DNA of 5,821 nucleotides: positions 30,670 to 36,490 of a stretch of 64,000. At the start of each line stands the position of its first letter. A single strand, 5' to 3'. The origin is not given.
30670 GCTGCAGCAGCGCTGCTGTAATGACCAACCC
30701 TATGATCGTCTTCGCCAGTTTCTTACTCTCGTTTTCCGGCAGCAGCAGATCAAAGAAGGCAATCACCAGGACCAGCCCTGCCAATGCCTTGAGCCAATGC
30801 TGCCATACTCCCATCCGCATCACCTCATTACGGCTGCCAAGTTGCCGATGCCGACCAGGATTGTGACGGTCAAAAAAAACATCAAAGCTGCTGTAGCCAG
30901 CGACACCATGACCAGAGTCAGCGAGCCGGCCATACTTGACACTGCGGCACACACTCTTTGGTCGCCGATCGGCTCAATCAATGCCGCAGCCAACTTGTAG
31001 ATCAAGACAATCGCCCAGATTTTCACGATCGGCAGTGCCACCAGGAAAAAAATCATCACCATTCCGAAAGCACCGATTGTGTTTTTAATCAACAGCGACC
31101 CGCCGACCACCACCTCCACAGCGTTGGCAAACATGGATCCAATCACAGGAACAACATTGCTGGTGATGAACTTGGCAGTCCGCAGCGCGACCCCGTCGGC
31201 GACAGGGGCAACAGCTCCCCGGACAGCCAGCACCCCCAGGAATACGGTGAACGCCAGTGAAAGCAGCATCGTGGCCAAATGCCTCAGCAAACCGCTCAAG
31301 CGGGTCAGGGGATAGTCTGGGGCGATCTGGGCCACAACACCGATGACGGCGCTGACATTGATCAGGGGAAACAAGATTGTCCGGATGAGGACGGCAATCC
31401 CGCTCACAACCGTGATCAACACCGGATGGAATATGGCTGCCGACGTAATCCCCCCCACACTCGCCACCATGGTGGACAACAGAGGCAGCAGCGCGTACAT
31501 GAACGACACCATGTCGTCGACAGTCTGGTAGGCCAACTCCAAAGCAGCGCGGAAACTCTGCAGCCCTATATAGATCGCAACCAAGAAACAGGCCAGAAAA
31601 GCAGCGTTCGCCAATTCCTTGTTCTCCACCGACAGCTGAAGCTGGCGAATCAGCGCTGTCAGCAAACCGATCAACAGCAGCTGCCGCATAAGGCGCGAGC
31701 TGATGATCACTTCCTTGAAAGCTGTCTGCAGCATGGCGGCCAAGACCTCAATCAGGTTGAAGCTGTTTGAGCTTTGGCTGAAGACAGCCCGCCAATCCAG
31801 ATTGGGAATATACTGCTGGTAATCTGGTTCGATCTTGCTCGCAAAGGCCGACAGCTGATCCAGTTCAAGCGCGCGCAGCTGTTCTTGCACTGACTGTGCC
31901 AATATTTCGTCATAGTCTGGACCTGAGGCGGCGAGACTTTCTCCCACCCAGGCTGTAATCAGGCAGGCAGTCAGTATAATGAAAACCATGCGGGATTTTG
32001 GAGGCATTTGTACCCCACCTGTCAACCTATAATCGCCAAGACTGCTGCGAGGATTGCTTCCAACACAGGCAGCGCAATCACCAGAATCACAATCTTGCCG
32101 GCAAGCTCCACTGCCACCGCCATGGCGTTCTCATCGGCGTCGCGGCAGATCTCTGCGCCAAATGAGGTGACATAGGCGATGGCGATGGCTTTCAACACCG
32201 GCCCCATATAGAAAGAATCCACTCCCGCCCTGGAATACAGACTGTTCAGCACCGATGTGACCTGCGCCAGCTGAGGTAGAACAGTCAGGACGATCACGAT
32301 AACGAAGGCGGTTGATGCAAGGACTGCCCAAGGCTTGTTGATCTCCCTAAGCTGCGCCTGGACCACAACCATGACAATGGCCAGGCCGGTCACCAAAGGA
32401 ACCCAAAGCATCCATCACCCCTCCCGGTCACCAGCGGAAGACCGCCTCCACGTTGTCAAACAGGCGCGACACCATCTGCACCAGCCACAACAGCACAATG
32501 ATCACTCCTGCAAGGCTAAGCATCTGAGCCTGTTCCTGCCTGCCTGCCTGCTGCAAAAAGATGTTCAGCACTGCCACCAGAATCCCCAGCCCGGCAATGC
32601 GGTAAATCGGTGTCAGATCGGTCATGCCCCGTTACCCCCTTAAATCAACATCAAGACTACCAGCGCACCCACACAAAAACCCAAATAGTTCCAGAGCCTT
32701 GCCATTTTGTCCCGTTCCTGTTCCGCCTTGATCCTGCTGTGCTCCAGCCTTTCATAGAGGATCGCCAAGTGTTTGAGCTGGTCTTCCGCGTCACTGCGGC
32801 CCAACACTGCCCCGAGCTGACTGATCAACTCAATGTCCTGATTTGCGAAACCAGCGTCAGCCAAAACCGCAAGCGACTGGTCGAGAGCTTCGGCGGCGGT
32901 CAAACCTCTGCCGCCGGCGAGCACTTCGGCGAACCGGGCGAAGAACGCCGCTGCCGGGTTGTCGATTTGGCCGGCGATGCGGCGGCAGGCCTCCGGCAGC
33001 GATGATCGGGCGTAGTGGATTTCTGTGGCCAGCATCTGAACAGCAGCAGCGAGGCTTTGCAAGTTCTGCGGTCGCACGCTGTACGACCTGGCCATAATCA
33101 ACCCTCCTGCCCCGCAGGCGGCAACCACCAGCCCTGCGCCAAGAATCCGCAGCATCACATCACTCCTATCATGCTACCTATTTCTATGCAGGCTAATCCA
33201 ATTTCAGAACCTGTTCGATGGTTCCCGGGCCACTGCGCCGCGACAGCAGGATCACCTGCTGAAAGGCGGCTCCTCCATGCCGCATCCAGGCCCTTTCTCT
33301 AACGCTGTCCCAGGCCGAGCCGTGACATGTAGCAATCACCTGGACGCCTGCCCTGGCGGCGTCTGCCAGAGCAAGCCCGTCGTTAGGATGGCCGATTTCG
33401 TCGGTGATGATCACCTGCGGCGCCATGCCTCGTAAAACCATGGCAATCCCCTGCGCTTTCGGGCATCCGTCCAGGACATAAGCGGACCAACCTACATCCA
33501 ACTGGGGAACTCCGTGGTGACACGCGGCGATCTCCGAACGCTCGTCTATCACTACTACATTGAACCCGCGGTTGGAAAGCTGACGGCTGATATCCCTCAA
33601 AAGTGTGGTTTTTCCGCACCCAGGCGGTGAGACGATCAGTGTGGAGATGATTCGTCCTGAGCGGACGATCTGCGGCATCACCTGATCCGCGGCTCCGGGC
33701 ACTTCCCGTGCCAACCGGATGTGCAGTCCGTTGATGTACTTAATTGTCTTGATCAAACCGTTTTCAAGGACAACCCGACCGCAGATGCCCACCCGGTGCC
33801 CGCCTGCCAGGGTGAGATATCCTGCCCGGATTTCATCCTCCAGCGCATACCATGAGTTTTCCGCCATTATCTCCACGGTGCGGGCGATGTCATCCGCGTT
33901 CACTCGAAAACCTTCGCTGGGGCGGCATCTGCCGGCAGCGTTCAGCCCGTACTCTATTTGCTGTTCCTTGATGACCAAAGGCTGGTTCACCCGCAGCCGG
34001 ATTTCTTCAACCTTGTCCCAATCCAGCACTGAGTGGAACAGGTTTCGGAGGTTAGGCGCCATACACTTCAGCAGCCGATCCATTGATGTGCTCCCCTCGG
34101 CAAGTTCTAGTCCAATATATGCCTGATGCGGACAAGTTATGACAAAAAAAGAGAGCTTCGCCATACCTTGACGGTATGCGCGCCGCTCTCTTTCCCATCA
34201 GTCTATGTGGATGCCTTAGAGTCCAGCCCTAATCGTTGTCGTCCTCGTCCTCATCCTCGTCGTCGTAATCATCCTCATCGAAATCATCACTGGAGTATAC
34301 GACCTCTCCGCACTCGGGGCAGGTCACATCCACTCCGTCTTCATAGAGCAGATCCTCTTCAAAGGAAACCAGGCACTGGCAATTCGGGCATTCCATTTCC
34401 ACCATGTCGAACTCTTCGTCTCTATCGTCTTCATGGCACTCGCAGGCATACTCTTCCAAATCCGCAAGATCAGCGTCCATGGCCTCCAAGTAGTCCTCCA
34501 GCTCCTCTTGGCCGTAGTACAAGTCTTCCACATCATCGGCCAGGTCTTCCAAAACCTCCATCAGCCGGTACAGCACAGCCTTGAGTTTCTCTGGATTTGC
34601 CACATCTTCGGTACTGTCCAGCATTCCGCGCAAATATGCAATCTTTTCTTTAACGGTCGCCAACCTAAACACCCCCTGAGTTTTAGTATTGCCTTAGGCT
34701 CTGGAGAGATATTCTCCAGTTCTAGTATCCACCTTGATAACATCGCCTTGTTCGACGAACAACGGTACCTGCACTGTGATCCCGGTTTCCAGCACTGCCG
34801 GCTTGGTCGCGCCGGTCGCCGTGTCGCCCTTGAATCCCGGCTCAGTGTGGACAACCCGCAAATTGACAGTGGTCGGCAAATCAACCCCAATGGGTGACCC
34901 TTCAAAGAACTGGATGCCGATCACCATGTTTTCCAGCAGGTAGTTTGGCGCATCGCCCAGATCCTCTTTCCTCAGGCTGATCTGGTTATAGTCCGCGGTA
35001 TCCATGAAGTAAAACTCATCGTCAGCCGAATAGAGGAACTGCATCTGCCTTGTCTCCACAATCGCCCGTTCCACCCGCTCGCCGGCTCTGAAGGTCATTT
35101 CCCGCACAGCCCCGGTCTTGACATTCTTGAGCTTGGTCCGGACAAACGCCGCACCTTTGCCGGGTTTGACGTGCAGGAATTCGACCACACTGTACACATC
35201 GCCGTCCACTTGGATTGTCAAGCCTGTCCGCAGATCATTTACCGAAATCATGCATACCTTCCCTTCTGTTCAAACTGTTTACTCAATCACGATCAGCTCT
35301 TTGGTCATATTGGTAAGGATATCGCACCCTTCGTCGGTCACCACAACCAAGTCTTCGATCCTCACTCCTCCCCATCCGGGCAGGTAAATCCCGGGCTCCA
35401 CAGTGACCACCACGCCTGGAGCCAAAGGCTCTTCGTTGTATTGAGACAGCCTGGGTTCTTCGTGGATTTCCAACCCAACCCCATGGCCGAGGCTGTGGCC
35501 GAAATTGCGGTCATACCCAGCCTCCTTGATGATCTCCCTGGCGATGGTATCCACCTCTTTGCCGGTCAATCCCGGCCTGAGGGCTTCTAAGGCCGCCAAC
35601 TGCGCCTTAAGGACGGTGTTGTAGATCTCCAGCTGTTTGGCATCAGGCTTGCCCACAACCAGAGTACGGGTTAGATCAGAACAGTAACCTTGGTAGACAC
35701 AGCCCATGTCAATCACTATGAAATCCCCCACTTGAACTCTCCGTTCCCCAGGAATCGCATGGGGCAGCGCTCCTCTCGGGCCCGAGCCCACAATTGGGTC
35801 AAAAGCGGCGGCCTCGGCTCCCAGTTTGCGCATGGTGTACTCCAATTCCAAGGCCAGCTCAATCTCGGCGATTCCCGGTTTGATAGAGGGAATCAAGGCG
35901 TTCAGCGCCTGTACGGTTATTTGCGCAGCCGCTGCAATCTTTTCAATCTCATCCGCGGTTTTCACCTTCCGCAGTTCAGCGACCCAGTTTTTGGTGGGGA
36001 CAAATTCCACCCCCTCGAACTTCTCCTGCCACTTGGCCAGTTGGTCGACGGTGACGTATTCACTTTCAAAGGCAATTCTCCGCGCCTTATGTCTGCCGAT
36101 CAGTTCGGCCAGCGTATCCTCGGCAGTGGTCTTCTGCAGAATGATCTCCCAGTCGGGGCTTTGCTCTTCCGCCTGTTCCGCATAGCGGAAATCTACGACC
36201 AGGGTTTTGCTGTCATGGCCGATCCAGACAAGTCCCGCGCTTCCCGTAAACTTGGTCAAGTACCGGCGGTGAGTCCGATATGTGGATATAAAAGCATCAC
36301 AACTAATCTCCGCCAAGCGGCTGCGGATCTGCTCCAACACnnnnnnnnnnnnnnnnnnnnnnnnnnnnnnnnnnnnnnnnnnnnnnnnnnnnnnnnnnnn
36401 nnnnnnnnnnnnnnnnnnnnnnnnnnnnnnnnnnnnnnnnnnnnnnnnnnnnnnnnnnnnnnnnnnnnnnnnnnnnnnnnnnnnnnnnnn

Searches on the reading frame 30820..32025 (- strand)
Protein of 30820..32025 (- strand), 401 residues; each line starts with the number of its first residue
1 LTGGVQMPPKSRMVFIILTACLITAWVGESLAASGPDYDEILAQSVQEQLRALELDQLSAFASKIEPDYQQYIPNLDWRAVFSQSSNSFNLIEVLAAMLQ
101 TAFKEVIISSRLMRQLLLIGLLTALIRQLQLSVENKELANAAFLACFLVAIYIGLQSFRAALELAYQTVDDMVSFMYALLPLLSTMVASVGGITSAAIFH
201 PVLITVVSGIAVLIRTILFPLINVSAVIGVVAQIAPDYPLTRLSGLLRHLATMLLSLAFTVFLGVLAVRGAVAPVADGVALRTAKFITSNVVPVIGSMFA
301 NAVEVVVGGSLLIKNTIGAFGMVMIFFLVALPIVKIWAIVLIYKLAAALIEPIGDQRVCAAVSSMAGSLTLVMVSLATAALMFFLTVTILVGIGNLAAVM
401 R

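Call 52: search_protein_families(library=pfam, proteins=[window:30820-32025:-], max_evalue=0.00001)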
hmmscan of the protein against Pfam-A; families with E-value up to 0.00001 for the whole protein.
window:30820-32025:- (401 aa): 1 family
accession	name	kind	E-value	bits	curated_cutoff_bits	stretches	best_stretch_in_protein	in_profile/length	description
PF09546.15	Spore_III_AE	-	4.2e-92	309.2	27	1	85-394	13-321/321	Stage III sporulation protein AE (spore_III_AE)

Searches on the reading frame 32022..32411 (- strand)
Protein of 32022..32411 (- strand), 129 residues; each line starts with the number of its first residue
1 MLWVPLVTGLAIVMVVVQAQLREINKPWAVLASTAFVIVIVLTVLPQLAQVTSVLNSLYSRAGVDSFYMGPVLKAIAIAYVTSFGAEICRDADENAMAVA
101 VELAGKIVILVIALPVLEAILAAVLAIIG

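Call 52: search_protein_families(library=pfam, proteins=[window:32022-32411:-], max_evalue=0.00001)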
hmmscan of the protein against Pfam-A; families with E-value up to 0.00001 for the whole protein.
window:32022-32411:- (129 aa): 1 family
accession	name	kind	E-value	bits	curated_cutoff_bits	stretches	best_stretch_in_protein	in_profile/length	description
PF06686.16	SpoIIIAC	-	1.2e-21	77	24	1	72-124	1-53/56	Stage III sporulation protein AC/AD protein family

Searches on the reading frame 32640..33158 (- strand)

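Call 52: search_protein_families(library=pfam, proteins=[window:32640-33158:-], max_evalue=0.00001)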
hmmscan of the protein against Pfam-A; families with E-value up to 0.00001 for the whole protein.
window:32640-33158:- (172 aa): 1 family
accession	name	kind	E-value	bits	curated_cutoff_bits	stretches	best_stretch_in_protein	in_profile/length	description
PF09548.15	Spore_III_AB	-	5.2e-45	153.9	32.5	1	5-172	2-170/170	Stage III sporulation protein AB (spore_III_AB)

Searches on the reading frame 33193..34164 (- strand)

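Call 52: search_protein_families(library=pfam, proteins=[window:33193-34164:-], max_evalue=0.00001)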
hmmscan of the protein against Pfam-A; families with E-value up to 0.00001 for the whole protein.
window:33193-34164:- (323 aa): 3 families
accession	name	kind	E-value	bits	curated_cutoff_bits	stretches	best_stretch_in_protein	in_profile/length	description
PF19568.5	Spore_III_AA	-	5.5e-83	279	27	1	30-319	6-298/306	Sporulation stage III, protein AA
PF13439.12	Glyco_transf_4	-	3.9e-06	27.4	28.5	1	187-309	6-142/170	Glycosyltransferase Family 4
PF00437.27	T2SSE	-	7.6e-06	25.2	24.9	0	175-283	145-246/370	Type II/IV secretion system protein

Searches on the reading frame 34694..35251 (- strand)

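Call 52: search_protein_families(library=pfam, proteins=[window:34694-35251:-], max_evalue=0.00001)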
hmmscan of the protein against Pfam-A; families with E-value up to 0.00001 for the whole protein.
window:34694-35251:- (185 aa): 3 families
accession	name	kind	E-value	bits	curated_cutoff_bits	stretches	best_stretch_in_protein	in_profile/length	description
PF09285.17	Elong-fact-P_C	-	3.9e-29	100.6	25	1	129-184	1-56/56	Elongation factor P, C-terminal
PF08207.18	EFP_N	-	2.2e-27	95.2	23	1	3-60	1-58/58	Elongation factor P (EF-P) KOW-like domain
PF01132.26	EFP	-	6e-21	74.6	27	1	68-121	1-54/54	Elongation factor P (EF-P) OB domain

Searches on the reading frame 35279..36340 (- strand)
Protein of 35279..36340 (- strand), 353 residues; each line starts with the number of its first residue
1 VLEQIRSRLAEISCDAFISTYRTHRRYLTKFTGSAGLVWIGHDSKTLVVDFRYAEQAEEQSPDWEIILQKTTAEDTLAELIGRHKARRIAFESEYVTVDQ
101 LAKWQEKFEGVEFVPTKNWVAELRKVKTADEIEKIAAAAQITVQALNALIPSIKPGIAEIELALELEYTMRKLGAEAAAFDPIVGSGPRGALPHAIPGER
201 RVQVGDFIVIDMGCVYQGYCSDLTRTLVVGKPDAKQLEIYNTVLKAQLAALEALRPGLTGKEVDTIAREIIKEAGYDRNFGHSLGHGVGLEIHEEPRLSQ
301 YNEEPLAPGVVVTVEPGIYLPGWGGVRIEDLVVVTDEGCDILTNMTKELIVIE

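Call 52: search_protein_families(library=pfam, proteins=[window:35279-36340:-], max_evalue=0.00001)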
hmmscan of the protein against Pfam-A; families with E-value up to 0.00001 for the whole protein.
window:35279-36340:- (353 aa): 2 families
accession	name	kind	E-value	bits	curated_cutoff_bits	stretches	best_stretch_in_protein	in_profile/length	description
PF00557.29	Peptidase_M24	-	5.3e-77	258.7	23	1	133-336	1-208/208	Metallopeptidase family M24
PF01321.24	Creatinase_N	-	1.3e-26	94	22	1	2-126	2-128/128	Creatinase/Prolidase N-terminal domain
